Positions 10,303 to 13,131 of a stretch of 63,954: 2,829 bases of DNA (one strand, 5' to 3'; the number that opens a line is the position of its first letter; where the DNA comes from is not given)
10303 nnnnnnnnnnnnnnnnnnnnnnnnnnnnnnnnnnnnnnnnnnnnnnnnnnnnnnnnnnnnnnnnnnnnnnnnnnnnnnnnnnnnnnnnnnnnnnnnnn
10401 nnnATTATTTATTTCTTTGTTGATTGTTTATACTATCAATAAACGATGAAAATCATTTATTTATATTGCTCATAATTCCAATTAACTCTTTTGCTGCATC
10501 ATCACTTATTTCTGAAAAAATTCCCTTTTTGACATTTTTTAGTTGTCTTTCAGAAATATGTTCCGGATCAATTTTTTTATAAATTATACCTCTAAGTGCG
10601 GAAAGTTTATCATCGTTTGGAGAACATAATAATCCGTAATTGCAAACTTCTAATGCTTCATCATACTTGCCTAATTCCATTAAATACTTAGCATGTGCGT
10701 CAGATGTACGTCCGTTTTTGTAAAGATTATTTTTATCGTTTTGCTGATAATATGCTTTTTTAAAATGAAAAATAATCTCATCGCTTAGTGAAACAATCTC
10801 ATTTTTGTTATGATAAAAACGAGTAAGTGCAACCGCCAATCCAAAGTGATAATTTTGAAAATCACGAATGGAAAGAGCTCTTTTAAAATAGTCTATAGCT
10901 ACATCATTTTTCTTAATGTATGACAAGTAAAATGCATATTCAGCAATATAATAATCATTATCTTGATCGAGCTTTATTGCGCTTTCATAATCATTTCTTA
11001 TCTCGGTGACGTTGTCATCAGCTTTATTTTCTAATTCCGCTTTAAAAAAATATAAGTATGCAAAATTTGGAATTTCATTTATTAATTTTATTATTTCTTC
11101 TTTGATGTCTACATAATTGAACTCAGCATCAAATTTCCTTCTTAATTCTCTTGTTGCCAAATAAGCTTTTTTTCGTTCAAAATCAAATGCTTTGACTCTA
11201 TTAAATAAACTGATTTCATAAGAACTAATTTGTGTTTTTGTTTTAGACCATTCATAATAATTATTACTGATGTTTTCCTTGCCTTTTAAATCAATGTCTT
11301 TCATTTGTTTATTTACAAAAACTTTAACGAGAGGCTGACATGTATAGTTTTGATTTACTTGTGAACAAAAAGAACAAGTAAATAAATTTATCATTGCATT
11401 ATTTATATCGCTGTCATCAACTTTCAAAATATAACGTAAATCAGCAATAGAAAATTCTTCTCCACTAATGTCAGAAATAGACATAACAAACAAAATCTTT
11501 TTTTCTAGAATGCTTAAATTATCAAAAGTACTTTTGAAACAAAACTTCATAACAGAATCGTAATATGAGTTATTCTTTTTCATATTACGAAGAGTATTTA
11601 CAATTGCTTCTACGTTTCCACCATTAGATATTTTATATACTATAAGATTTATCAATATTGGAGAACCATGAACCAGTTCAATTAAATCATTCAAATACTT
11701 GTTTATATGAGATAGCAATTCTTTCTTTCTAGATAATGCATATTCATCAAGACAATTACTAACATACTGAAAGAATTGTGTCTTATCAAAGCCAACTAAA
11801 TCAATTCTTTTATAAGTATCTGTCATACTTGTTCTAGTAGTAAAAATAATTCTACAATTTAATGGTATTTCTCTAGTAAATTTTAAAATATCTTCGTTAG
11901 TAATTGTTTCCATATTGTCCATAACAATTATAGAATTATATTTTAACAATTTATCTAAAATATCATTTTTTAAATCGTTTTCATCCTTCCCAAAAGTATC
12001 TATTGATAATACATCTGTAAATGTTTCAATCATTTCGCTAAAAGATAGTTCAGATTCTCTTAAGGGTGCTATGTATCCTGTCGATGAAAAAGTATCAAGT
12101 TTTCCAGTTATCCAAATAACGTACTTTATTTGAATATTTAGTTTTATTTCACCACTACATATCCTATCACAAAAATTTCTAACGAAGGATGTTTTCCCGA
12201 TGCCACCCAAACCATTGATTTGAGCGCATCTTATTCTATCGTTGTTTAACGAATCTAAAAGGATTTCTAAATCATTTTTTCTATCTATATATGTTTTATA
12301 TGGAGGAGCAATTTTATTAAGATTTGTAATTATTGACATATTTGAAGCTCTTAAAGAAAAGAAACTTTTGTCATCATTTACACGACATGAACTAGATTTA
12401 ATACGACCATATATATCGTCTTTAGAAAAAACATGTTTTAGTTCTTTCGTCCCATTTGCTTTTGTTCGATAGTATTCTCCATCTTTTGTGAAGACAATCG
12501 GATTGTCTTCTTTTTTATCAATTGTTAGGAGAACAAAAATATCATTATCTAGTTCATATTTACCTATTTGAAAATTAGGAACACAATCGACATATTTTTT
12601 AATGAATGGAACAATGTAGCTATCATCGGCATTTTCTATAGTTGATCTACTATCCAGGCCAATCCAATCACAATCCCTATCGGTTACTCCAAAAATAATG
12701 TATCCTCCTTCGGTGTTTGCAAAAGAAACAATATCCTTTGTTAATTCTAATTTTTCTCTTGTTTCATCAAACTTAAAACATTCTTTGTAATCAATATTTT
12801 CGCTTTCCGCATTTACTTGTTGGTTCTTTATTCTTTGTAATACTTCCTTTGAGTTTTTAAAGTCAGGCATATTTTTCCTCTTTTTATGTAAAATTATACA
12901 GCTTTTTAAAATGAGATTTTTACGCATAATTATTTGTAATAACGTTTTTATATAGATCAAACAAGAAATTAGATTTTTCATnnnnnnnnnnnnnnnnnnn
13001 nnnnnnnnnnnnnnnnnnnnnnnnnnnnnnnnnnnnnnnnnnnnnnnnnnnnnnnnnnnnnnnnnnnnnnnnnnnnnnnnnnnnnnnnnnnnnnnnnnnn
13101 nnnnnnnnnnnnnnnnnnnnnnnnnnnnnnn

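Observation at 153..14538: Recombination scar field: three diverged ugd 3' ends and two identically truncated rfbB fragments frame the defence genes and the fnl operon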

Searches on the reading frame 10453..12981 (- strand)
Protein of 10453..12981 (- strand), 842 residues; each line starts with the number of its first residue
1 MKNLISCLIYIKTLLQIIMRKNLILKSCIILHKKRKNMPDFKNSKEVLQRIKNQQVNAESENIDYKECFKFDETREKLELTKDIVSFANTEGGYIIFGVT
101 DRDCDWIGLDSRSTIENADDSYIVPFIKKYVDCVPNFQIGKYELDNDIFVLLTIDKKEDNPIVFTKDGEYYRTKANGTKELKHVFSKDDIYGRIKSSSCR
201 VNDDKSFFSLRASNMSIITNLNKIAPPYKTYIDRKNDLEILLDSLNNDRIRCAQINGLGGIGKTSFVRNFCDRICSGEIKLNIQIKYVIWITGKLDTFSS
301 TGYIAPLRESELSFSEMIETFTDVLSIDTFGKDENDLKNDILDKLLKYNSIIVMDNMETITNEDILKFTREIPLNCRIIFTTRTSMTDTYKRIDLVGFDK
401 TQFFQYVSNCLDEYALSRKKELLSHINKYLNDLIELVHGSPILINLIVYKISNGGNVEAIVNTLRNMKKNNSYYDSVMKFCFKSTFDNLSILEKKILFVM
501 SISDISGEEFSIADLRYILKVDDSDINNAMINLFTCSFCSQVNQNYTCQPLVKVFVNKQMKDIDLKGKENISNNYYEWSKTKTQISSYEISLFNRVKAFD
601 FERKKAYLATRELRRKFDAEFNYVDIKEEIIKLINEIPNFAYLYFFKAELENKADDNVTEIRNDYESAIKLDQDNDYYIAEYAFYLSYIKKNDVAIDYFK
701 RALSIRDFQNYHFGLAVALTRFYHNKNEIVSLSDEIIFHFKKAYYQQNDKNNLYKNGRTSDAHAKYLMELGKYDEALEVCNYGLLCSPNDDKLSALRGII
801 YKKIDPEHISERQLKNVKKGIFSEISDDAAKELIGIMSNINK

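Call 7: search_protein_families(library=pfam, proteins=[window:10453-12981:-], max_evalue=0.01)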
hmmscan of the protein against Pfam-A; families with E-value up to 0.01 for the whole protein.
window:10453-12981:- (842 aa): 4 families
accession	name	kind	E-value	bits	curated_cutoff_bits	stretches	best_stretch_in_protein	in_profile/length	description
PF04326.19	SLFN_AlbA_2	-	1.2e-16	61.7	25.3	1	59-175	1-112/118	Schlafen, AlbA_2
PF00931.28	NB-ARC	-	6.3e-08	32.6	23.5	1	236-450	3-204/248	NB-ARC domain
PF07719.23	TPR_2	-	0.0022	18.4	27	0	764-790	8-34/34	Tetratricopeptide repeat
PF00515.34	TPR_1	-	0.0023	18.1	27.8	0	767-789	11-33/34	Tetratricopeptide repeat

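Call 8: search_protein_families(library=padloc, proteins=[window:10453-12981:-], max_evalue=0.01)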
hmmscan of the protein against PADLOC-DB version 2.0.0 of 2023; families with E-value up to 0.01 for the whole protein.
window:10453-12981:- (842 aa): 0 families

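Call 12: find_encoding_contigs(protein=window:10453-12981:-, flank=10000, max_places=10)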
Protein window:10453-12981:- (842 aa): 1 contig read that carries it; 1 place shown.
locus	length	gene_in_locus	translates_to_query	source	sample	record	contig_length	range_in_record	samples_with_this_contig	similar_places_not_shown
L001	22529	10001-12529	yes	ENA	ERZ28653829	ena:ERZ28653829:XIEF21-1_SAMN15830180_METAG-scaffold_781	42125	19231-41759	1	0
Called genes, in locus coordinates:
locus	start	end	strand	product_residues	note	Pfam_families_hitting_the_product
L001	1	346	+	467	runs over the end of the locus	PF01943:Polysacc_synt, PF13440:Polysacc_synt_3 (faint)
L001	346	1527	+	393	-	PF00534:Glycos_transf_1, PF13692:Glyco_trans_1_4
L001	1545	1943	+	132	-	PF00890:FAD_binding_2 (weak), PF01266:DAO (weak), PF13450:NAD_binding_8, PF01593:Amino_oxidase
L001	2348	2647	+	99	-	PF03275:GLF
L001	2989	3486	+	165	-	-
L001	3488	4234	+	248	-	-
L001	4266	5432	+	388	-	PF16289:PIN_12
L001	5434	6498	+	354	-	PF01073:3Beta_HSD, PF01370:Epimerase, PF02719:Polysacc_synt_2, PF04321:RmlD_sub_bind, PF07993:NAD_binding_4, PF16363:GDP_Man_Dehyd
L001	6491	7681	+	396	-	PF00288:GHMP_kinases_N, PF08544:GHMP_kinases_C (weak)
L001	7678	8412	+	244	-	PF00483:NTP_transferase, PF12804:NTP_transf_3 (weak)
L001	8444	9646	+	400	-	PF01210:NAD_Gly3P_dh_N (weak), PF03721:UDPG_MGDP_dh_N, PF00984:UDPG_MGDP_dh, PF03720:UDPG_MGDP_dh_C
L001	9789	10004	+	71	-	PF16363:GDP_Man_Dehyd (weak)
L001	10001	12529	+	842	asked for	PF04326:SLFN_AlbA_2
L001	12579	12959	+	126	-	PF03720:UDPG_MGDP_dh_C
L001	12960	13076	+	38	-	-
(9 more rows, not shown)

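Call 63: find_homologous_proteins(query=window:10453-12870:-, max_evalue=1e-10)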
Query window:10453-12870:- (805 aa): 23 proteins with E <= 1e-10 among 8000 candidates.
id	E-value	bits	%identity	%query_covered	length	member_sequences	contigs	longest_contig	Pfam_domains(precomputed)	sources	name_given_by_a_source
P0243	0.0e+0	1794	100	100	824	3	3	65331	PF04326.20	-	-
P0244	0.0e+0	1125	63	99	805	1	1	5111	PF04326.20,PF13428.13,PF00931.29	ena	-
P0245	0.0e+0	1115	63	99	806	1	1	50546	PF13431.13,PF00515.35,PF04326.20,PF13428.13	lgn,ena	-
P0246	0.0e+0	1115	63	99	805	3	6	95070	PF00515.35,PF04326.20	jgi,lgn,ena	jgi:tetratricopeptide (TPR) repeat protein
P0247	0.0e+0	1086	62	99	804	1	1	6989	PF04326.20,PF00931.29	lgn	-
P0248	4.6e-297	1006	58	99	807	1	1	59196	PF00515.35,PF04326.20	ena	-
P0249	3.0e-295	1000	57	99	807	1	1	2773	PF04326.20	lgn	-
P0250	1.9e-241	822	49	99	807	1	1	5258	PF00515.35,PF04326.20,PF13428.13,PF13181.13,PF07719.24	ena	-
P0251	3.0e-207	709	46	99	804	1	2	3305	PF13431.13,PF13414.13,PF04326.20,PF13428.13,PF00931.29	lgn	-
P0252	6.3e-205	701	45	98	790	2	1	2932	PF13431.13,PF04326.20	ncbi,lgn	-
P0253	1.1e-200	687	45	98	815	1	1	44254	PF00515.35,PF04326.20,PF13181.13,PF07719.24,PF00931.29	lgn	-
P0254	2.3e-194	666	43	99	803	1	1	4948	PF13424.13,PF04326.20,PF07719.24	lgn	-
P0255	9.3e-188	644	49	76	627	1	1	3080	PF13428.13,PF13181.13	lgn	-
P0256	3.9e-177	609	40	100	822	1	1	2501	PF14559.13,PF13431.13,PF00515.35,PF04326.20,PF07719.24,PF00931.29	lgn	-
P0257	4.4e-170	586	40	99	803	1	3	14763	PF04326.20,PF00931.29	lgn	-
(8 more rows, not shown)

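Call 64: find_encoding_contigs(protein=P0246, flank=8000, max_places=6)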
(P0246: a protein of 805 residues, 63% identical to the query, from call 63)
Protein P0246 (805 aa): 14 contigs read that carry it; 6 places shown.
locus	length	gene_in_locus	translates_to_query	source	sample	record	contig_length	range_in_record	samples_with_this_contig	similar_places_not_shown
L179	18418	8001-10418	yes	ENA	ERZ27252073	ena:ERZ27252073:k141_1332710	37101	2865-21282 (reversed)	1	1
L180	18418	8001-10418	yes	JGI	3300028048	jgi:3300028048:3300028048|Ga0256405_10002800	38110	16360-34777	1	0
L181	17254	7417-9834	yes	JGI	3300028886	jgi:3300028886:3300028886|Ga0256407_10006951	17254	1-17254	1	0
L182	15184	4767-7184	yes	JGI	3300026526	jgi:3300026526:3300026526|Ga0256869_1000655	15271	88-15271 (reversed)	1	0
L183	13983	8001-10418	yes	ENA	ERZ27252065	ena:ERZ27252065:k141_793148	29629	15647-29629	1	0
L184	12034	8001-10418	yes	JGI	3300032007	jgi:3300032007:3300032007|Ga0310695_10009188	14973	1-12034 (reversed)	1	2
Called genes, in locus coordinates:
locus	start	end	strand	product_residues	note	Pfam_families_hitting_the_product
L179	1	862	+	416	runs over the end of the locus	PF00483:NTP_transferase, PF12804:NTP_transf_3, PF00702:Hydrolase, PF08645:PNK3P (weak), PF13419:HAD_2 (weak), PF13242:Hydrolase_like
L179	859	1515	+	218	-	PF13580:SIS_2, PF01380:SIS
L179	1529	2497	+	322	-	PF01073:3Beta_HSD (weak), PF01370:Epimerase, PF02719:Polysacc_synt_2, PF04321:RmlD_sub_bind (weak), PF16363:GDP_Man_Dehyd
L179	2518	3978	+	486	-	-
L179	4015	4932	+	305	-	PF00106:adh_short (faint), PF01073:3Beta_HSD, PF01370:Epimerase, PF02719:Polysacc_synt_2, PF04321:RmlD_sub_bind, PF13460:NAD_binding_10 (faint), PF16363:GDP_Man_Dehyd, PF07993:NAD_binding_4 (weak)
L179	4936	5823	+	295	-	PF00483:NTP_transferase, PF12804:NTP_transf_3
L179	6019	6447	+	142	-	-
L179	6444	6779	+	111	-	-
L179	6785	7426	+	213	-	-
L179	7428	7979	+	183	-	PF00908:dTDP_sugar_isom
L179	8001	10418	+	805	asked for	PF04326:SLFN_AlbA_2, PF00515:TPR_1 (faint)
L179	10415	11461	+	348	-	PF00106:adh_short (faint), PF01073:3Beta_HSD, PF01370:Epimerase, PF02719:Polysacc_synt_2, PF04321:RmlD_sub_bind, PF16363:GDP_Man_Dehyd, PF07993:NAD_binding_4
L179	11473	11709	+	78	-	-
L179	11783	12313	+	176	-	-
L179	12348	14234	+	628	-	PF13589:HATPase_c_3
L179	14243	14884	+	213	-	-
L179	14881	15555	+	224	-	PF07751:Abi_2 (faint)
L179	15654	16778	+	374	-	PF14253:AbiH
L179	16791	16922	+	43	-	-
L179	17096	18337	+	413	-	-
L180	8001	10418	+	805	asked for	PF04326:SLFN_AlbA_2, PF00515:TPR_1 (faint)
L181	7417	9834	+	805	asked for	PF04326:SLFN_AlbA_2, PF00515:TPR_1 (faint)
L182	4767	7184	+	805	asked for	PF04326:SLFN_AlbA_2, PF00515:TPR_1 (faint)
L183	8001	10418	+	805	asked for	PF04326:SLFN_AlbA_2, PF00515:TPR_1 (faint)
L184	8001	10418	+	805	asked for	PF04326:SLFN_AlbA_2, PF00515:TPR_1 (faint)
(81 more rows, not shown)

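Call 70: search_protein_families(library=ncbifam, proteins=[L179:10433-11461:+, window:10453-12870:-], max_evalue=1e-10)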
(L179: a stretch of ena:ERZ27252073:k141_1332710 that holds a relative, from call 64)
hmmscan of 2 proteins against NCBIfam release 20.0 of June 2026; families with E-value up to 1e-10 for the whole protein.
L179:10433-11461:+ (342 aa): 17 families
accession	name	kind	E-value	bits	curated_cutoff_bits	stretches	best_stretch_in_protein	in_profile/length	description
TIGR01181.1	dTDP_gluc_dehyt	equivalog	7.1e-136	452.5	365.1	1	4-318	2-315/321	dTDP-glucose 4,6-dehydratase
NF007490.0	PRK10084.1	subfamily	1e-110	370.2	649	1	4-341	3-360/361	dTDP-glucose 4,6-dehydratase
NF007582.0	PRK10217.1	equivalog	4.9e-108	361.4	698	1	1-319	1-336/355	dTDP-glucose 4,6-dehydratase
TIGR04180.1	EDH_00030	hypoth_equivalog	1.6e-39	135.8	475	1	4-271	1-263/297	NAD-dependent 4,6-dehydratase LegB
TIGR01179.1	galE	equivalog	3.5e-36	124.7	262.3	1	4-316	2-327/332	UDP-glucose 4-epimerase GalE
TIGR02622.1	CDP_4_6_dhtase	equivalog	5.3e-32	111.3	278.45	1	2-329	5-347/352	CDP-glucose 4,6-dehydratase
NF007956.0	PRK10675.1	subfamily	1.5e-25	90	394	1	3-314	2-329/338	UDP-glucose 4-epimerase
TIGR02197.1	heptose_epim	equivalog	5.6e-19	68.4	274.6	1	4-316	1-315/316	ADP-glyceromanno-heptose 6-epimerase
TIGR01472.1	gmd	equivalog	1.1e-18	67.6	415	1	3-233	2-238/342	GDP-mannose 4,6-dehydratase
TIGR03466.1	HpnA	hypoth_equivalog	3.3e-18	65.7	367.65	1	3-249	2-232/327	hopanoid-associated sugar epimerase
TIGR01214.1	rmlD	equivalog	7.3e-17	61.4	224.05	1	3-261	1-223/285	dTDP-4-dehydrorhamnose reductase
TIGR03589.1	PseB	equivalog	1.5e-15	57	407.75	1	2-129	5-128/324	UDP-N-acetylglucosamine 4,6-dehydratase (inverting)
NF042422.1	oxyalk_red_OleD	equivalog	3.5e-15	56.2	580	1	3-240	2-221/329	2-alkyl-3-oxoalkanoate reductase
NF052578.1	StrlDmthSdmBMthl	equivalog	8.1e-14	52.1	600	1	3-249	2-231/328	sterol demethylase protein SdmB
NF011728.1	PRK15181.1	equivalog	1.9e-13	50.2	760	1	2-318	16-341/348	Vi polysaccharide biosynthesis UDP-N-acetylglucosaminuronic acid C-4 epimerase TviC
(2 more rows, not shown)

window:10453-12870:- (805 aa): 0 families
